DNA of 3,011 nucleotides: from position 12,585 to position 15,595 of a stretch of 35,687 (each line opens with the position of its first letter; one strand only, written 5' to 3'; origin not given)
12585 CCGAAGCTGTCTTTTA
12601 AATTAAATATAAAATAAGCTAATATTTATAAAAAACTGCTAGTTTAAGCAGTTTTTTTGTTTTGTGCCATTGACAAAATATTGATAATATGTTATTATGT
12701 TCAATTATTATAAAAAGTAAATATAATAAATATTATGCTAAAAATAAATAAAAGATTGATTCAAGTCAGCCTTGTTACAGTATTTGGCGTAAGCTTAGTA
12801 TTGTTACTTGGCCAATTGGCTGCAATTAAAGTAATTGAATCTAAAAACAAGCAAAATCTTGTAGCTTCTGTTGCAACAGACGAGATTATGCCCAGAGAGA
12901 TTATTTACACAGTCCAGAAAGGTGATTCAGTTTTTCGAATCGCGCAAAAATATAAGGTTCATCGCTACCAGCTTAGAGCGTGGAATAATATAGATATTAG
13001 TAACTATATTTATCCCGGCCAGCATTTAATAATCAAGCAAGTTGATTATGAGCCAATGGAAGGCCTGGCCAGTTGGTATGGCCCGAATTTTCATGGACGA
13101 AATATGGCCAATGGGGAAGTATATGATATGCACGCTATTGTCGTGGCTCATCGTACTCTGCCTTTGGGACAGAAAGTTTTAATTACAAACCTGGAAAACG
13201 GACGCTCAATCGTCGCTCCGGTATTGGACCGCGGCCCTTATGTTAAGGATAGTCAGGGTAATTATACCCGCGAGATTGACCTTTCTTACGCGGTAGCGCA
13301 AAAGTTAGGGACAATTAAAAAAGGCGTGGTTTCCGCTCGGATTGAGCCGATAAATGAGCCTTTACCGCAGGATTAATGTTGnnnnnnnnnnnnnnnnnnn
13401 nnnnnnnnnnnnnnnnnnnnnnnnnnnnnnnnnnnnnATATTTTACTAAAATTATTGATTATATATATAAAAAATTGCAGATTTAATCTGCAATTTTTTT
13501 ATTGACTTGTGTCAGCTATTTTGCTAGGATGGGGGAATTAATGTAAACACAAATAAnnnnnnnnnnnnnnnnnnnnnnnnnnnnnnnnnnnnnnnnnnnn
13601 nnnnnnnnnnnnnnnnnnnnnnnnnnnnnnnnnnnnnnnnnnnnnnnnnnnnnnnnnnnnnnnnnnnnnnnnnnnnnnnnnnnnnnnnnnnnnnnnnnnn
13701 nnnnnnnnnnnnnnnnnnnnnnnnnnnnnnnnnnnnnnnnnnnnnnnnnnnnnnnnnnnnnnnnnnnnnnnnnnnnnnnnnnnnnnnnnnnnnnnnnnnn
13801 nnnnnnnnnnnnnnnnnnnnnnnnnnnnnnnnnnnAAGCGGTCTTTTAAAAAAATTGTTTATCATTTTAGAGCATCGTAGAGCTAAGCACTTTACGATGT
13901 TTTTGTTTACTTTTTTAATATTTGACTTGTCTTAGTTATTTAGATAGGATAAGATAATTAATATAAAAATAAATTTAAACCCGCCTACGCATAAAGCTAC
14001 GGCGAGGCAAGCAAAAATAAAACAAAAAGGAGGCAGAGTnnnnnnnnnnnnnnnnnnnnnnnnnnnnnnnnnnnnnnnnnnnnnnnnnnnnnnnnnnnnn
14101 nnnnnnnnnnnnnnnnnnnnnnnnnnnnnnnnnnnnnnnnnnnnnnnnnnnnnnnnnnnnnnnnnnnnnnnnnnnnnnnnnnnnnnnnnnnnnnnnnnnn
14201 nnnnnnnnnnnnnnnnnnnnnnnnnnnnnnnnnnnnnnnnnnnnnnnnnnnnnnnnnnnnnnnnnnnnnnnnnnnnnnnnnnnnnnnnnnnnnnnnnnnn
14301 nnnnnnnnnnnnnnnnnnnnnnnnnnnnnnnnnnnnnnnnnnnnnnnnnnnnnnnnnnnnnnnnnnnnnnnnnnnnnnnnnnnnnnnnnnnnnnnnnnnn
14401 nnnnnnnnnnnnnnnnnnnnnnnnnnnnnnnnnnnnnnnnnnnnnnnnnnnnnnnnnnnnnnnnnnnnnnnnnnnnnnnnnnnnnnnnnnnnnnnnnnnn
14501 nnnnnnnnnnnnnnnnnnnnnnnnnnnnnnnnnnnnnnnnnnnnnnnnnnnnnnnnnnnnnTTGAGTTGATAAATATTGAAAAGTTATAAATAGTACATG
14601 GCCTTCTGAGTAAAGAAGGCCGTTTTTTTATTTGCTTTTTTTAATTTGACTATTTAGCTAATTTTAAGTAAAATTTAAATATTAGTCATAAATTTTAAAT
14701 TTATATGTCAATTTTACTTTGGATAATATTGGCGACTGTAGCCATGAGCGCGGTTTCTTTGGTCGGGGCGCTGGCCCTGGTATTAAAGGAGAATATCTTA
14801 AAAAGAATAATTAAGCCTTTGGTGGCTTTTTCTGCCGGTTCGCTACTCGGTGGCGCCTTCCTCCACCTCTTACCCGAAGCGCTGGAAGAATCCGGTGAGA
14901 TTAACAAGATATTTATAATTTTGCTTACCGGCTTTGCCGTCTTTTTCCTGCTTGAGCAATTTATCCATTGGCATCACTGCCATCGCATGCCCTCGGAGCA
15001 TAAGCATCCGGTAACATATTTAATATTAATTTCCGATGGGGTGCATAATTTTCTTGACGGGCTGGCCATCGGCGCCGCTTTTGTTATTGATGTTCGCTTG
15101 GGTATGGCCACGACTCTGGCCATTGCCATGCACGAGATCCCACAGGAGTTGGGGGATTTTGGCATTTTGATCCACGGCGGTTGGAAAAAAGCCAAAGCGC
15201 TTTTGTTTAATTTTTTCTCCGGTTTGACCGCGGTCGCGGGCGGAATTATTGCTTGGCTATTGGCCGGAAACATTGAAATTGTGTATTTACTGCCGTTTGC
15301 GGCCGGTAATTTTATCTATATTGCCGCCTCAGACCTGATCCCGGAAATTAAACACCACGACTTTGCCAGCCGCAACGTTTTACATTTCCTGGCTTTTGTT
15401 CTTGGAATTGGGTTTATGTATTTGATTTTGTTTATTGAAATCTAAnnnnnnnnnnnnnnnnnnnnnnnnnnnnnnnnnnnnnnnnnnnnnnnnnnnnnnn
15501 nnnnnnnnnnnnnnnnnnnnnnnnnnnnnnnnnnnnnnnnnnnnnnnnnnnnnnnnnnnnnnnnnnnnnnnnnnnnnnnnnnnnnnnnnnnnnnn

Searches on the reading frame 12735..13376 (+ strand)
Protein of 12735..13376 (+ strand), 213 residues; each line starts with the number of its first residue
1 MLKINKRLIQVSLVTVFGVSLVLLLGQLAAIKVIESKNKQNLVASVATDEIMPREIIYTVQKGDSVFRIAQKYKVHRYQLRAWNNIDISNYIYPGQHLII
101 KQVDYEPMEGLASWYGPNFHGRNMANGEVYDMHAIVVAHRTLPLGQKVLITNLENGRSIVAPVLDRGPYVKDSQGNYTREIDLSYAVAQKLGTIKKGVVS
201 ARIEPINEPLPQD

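Call 70: search_protein_families(library=pfam, proteins=[window:12735-13376:+], max_evalue=0.001)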
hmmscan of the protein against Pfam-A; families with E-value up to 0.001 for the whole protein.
window:12735-13376:+ (213 aa): 2 families
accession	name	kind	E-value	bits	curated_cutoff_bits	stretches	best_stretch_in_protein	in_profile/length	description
PF03330.24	DPBB_1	-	2.6e-16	60.1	28.8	1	109-200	3-80/83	Lytic transglycolase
PF01476.26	LysM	-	3.6e-14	52.9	20.9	1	58-101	1-43/43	LysM domain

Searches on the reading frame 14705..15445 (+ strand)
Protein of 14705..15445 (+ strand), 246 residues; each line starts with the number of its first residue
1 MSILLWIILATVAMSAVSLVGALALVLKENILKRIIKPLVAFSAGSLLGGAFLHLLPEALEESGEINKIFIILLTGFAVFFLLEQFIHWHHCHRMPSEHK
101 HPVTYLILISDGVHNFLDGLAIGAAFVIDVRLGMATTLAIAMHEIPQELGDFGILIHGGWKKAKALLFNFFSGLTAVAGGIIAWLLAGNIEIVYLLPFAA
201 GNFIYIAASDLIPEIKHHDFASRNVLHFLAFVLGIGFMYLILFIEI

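Call 70: search_protein_families(library=pfam, proteins=[window:14705-15445:+], max_evalue=0.001)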
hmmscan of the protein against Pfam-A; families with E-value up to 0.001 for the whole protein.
window:14705-15445:+ (246 aa): 1 family
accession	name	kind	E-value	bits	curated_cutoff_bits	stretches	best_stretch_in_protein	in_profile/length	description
PF02535.28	Zip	-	8.6e-47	160.4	35.1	2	99-241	173-322/323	ZIP Zinc transporter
